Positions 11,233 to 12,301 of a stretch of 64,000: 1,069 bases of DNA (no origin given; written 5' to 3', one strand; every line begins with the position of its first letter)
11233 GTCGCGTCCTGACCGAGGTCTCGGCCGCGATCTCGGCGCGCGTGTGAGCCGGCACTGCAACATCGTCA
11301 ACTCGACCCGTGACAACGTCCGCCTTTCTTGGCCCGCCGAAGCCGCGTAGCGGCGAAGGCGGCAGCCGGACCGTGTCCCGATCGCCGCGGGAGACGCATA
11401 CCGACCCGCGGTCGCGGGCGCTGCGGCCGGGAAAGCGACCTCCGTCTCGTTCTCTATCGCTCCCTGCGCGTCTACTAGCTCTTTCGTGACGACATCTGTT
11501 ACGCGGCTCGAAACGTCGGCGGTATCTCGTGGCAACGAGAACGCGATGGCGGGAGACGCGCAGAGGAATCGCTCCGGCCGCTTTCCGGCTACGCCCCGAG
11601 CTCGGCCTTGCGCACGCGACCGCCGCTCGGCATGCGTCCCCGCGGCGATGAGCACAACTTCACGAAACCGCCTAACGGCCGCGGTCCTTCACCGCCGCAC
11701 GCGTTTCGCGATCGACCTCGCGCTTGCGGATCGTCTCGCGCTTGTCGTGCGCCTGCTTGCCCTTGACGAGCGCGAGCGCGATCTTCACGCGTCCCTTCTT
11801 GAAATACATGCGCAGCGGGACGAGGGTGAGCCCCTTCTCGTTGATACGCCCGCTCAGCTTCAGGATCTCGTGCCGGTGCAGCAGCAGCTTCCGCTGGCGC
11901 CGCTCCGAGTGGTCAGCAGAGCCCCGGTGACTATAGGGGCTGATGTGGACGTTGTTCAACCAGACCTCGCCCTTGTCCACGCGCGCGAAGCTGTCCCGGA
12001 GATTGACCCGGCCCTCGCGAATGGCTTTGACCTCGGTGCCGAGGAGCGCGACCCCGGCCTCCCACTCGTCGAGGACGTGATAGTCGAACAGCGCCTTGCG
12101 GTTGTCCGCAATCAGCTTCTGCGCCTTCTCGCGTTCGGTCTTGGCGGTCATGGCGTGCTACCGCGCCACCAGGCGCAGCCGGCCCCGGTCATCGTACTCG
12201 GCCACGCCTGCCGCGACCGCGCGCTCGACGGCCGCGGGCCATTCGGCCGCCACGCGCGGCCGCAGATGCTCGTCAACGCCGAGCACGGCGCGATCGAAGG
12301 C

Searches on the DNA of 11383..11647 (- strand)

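Call 60: search_dna_similar(query=window:11383-11647:-, collection=plasmids, mode=distant, max_evalue=0.001)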
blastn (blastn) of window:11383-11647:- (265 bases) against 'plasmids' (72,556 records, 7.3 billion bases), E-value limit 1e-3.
No match.

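Call 61: search_dna_similar(query=window:11383-11647:-, collection=phages, mode=distant, max_evalue=0.001)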
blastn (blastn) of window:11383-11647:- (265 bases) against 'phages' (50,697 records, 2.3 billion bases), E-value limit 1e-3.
No match.

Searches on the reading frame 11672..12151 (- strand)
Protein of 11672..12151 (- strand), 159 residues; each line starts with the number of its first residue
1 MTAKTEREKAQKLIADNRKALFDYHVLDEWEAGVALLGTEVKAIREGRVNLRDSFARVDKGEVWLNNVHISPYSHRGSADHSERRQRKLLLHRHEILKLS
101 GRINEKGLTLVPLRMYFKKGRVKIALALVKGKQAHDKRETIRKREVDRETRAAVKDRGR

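Call 17: find_encoding_contigs(protein=window:11672-12151:-, flank=10000, max_places=10)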
Protein window:11672-12151:- (159 aa): 2 contigs read that carry it; 2 places shown.
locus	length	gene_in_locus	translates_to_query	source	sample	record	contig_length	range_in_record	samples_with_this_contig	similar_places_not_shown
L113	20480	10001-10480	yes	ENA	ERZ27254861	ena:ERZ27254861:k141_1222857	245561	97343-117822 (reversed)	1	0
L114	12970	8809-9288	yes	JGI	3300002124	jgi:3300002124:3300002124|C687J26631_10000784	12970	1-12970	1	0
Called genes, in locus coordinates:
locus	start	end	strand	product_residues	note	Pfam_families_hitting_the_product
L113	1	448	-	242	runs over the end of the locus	PF03476:MOSC_N (weak), PF03473:MOSC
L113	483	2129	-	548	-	PF00795:CN_hydrolase, PF02540:NAD_synthase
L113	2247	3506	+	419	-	PF00005:ABC_tran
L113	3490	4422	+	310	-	PF01061:ABC2_membrane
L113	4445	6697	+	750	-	-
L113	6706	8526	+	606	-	-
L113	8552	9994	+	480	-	PF08242:Methyltransf_12 (faint), PF13489:Methyltransf_23, PF08241:Methyltransf_11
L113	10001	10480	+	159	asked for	PF01668:SmpB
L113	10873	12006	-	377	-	PF01041:DegT_DnrJ_EryC1, PF00155:Aminotran_1_2, PF00266:Aminotran_5 (weak)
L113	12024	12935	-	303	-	-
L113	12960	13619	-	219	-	PF25084:LbH_EIF2B (weak), PF00132:Hexapep (weak), PF14602:Hexapep_2 (faint), PF25087:GMPPB_C (weak), PF00132:Hexapep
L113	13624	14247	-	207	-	PF13489:Methyltransf_23 (weak), PF08242:Methyltransf_12 (weak), PF13649:Methyltransf_25 (weak)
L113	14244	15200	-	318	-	PF00535:Glycos_transf_2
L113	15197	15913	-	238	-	PF08889:WbqC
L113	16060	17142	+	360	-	PF13489:Methyltransf_23, PF08241:Methyltransf_11, PF08242:Methyltransf_12, PF13649:Methyltransf_25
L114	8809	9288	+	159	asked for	PF01668:SmpB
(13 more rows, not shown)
